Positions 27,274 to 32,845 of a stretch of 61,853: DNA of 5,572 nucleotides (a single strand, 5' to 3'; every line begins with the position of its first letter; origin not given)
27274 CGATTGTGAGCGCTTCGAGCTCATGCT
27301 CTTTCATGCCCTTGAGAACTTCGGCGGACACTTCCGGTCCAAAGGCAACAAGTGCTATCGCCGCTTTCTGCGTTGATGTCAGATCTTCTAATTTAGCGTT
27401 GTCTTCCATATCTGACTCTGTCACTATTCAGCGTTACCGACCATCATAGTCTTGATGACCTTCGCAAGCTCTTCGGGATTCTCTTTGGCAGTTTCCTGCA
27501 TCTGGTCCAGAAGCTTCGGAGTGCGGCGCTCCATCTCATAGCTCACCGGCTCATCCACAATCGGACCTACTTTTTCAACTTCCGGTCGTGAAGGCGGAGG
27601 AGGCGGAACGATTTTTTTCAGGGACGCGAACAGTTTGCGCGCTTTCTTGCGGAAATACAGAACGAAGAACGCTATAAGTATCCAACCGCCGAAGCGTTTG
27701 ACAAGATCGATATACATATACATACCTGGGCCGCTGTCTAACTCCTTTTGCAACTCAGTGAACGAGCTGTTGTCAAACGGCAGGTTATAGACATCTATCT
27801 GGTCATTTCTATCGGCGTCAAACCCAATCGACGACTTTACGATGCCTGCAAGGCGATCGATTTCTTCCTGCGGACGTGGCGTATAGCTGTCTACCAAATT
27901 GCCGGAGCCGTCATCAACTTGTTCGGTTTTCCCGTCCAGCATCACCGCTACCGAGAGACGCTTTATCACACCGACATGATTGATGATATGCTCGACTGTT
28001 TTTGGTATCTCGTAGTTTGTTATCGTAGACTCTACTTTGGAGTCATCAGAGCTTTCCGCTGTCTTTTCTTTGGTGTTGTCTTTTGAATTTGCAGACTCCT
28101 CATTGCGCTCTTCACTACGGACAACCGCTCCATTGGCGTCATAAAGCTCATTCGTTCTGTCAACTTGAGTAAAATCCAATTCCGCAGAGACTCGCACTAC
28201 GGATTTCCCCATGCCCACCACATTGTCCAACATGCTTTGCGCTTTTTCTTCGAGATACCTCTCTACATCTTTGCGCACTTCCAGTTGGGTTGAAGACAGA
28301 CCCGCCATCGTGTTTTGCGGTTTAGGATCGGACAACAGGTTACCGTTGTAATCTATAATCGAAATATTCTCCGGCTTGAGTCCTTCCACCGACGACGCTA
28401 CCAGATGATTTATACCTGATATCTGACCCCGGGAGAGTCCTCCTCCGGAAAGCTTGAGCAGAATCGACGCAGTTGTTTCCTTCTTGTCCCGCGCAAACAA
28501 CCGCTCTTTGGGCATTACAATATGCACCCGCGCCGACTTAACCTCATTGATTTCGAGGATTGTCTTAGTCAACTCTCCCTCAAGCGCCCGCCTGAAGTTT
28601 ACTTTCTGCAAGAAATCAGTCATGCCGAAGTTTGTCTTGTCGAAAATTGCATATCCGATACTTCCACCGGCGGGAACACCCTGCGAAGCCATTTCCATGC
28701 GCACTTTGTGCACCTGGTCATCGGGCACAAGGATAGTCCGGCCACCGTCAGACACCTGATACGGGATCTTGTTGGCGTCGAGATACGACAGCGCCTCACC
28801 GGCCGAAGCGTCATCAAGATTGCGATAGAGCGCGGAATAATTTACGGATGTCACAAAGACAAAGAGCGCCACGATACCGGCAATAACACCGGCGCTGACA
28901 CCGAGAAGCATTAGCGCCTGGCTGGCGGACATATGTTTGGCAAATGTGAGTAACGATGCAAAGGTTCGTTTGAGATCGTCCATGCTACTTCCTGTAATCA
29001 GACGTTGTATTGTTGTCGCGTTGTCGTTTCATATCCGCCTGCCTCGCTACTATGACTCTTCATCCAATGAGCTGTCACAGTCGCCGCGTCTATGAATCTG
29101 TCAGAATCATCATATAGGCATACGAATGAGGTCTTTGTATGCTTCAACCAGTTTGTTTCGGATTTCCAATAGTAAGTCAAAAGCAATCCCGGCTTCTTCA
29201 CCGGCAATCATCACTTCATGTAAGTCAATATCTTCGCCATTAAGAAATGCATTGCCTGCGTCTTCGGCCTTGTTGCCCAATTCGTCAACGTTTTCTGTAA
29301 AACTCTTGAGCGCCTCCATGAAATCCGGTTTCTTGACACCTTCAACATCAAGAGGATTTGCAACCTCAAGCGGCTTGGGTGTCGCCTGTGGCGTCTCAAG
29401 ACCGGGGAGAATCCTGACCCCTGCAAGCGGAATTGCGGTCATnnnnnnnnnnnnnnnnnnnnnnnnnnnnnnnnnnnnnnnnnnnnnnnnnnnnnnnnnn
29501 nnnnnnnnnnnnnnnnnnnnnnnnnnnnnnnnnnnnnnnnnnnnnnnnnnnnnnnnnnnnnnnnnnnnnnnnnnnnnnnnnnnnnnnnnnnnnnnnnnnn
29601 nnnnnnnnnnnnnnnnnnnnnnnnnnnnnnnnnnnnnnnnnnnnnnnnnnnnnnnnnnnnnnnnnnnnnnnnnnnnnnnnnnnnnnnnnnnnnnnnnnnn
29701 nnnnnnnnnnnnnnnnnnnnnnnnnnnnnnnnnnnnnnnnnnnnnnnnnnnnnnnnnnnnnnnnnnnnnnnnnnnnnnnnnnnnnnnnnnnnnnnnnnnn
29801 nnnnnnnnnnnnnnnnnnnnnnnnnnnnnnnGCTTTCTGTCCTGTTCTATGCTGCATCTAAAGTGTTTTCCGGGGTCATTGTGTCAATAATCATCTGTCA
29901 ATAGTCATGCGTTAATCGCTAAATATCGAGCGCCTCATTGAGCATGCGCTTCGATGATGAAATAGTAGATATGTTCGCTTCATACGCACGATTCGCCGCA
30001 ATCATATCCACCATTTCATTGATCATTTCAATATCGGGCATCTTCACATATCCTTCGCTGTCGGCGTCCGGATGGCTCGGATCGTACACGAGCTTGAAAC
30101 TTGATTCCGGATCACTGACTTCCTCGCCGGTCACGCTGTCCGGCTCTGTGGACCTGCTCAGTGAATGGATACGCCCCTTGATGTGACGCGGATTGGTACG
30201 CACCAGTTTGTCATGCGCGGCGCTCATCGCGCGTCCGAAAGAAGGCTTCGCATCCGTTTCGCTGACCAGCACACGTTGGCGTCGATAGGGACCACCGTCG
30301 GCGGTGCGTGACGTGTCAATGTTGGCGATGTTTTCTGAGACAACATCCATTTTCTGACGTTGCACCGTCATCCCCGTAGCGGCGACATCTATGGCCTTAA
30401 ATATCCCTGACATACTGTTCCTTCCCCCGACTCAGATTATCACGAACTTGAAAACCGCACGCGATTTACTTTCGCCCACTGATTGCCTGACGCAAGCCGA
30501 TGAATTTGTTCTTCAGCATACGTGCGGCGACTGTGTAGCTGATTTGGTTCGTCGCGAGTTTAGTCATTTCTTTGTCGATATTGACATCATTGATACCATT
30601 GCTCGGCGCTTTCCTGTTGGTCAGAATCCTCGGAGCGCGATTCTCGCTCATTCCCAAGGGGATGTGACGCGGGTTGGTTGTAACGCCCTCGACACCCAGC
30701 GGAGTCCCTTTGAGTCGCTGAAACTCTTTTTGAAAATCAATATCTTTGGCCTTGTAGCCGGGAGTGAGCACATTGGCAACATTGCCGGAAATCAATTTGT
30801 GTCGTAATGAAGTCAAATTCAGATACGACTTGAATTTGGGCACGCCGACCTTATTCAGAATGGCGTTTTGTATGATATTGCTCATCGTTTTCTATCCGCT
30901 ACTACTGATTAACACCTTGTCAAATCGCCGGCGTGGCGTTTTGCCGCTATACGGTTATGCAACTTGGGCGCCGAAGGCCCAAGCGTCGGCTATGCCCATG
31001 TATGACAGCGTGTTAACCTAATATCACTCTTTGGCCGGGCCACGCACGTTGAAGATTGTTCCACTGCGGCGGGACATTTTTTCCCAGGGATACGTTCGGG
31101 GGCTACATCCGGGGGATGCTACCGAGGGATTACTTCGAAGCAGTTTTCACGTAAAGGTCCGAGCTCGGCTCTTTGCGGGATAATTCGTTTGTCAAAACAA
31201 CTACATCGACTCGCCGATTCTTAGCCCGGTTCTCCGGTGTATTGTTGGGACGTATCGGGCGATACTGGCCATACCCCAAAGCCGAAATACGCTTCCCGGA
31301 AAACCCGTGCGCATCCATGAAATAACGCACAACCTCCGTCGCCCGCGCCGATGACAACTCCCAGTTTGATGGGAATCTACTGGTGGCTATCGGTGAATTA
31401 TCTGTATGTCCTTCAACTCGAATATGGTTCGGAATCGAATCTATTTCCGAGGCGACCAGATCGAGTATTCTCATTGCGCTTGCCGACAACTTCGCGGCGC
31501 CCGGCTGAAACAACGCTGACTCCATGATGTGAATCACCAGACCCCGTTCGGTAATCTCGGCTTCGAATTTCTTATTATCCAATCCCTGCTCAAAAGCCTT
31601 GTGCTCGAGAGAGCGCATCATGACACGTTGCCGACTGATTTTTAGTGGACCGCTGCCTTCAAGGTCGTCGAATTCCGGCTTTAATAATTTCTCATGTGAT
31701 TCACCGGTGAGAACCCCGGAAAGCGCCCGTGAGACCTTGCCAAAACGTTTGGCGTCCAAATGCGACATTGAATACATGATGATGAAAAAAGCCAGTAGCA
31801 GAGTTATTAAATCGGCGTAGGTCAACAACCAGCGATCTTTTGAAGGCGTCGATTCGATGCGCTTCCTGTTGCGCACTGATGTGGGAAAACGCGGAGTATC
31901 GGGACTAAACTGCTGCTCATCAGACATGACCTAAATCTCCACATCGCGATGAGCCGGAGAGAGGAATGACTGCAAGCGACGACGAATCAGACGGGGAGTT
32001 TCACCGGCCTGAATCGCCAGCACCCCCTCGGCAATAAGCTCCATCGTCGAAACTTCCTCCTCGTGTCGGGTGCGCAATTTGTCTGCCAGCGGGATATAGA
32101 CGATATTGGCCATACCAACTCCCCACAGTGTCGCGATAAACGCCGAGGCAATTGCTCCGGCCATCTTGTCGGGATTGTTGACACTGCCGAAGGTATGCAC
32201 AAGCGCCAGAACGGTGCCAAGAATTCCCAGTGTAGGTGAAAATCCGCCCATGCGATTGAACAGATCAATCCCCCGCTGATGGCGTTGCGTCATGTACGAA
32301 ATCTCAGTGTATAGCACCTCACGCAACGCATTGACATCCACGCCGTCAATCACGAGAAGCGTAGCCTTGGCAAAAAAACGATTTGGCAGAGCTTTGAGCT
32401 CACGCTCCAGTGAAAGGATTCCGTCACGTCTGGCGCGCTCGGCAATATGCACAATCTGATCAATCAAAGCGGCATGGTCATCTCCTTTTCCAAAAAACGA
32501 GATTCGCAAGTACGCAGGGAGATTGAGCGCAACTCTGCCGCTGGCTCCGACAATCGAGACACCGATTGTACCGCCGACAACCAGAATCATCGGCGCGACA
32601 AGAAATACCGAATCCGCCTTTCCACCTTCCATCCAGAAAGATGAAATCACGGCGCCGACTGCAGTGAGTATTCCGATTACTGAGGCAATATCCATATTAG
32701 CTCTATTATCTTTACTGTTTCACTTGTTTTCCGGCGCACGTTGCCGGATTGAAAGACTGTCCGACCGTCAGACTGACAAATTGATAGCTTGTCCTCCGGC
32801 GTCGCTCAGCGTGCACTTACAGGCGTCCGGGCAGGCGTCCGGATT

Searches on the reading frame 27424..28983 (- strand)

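Call 6: search_protein_families(library=pfam, proteins=[window:27424-28983:-], max_evalue=0.001)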
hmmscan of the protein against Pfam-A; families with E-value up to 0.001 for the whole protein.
window:27424-28983:- (519 aa): 2 families
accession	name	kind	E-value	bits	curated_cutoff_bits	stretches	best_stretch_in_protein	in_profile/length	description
PF01514.23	YscJ_FliF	-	3.5e-66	222.9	24.4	1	45-218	2-178/179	Secretory protein of YscJ/FliF family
PF08345.17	YscJ_FliF_C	-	5.5e-36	124.7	23.8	1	252-403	1-147/147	Flagellar M-ring protein C-terminal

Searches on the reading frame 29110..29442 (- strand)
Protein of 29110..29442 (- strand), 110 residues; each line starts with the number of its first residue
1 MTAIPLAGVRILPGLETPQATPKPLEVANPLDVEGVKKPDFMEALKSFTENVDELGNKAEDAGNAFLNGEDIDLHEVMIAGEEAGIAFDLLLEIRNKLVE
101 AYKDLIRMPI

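Call 6: search_protein_families(library=pfam, proteins=[window:29110-29442:-], max_evalue=0.001)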
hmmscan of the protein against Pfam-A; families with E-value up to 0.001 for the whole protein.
window:29110-29442:- (110 aa): 1 family
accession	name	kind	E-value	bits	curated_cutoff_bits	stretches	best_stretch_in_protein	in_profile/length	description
PF02049.23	FliE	-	2.7e-23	82.4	22.4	1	37-110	16-89/89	Flagellar hook-basal body complex protein FliE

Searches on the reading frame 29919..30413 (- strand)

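Call 6: search_protein_families(library=pfam, proteins=[window:29919-30413:-], max_evalue=0.001)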
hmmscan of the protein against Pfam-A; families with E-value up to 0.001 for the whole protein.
window:29919-30413:- (164 aa): 2 families
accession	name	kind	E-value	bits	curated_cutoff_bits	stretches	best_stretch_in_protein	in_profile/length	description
PF06429.18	Flg_bbr_C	-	1.3e-11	44.2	23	1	120-163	2-45/46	Flagellar basal body rod FlgEFG protein C-terminal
PF00460.25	Flg_bb_rod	-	1.2e-07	31.9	20.7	1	8-35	1-28/31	Flagella basal body rod protein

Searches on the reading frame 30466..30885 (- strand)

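Call 6: search_protein_families(library=pfam, proteins=[window:30466-30885:-], max_evalue=0.001)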
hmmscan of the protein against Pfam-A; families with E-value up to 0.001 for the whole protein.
window:30466-30885:- (139 aa): 0 families

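Call 48: search_protein_families(library=pfam, proteins=[window:30466-30885:-], max_evalue=0.1)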
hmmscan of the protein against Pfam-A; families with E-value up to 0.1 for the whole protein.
window:30466-30885:- (139 aa): 2 families
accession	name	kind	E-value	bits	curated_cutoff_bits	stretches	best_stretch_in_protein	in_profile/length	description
PF06429.18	Flg_bbr_C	-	0.0058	16.6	23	1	101-125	10-34/46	Flagellar basal body rod FlgEFG protein C-terminal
PF00460.25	Flg_bb_rod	-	0.034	14.6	20.7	1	22-45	8-31/31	Flagella basal body rod protein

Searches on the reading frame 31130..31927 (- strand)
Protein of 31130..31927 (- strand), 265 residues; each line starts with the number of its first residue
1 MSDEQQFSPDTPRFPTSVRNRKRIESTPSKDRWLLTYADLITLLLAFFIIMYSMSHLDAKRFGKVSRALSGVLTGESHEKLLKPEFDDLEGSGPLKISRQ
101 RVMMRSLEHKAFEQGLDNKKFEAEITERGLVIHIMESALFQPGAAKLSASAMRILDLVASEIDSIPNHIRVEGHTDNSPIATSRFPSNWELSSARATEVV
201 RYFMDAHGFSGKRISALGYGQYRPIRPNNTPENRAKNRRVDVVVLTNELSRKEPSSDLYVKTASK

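Call 5: search_protein_families(library=pfam, proteins=[window:31130-31927:-], max_evalue=0.01)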
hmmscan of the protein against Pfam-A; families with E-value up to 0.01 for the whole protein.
window:31130-31927:- (265 aa): 2 families
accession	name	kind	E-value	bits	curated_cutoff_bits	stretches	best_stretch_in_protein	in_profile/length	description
PF00691.25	OmpA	-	9.1e-22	77.7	27.2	1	139-238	1-98/98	OmpA family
PF13677.11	MotB_plug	-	8.3e-18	64.2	24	1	24-71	9-56/58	Membrane MotB of proton-channel complex MotA/MotB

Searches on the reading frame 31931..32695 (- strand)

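Call 5: search_protein_families(library=pfam, proteins=[window:31931-32695:-], max_evalue=0.01)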
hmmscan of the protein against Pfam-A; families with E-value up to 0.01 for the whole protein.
window:31931-32695:- (254 aa): 2 families
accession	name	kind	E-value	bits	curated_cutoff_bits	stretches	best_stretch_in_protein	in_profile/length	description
PF01618.21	MotA_ExbB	-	1.3e-27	96.5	22.9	1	103-219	5-126/127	MotA/TolQ/ExbB proton channel family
PF20560.3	MotA_N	-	3.1e-06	27.8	27.3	1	6-89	1-88/91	Motility protein A N-terminal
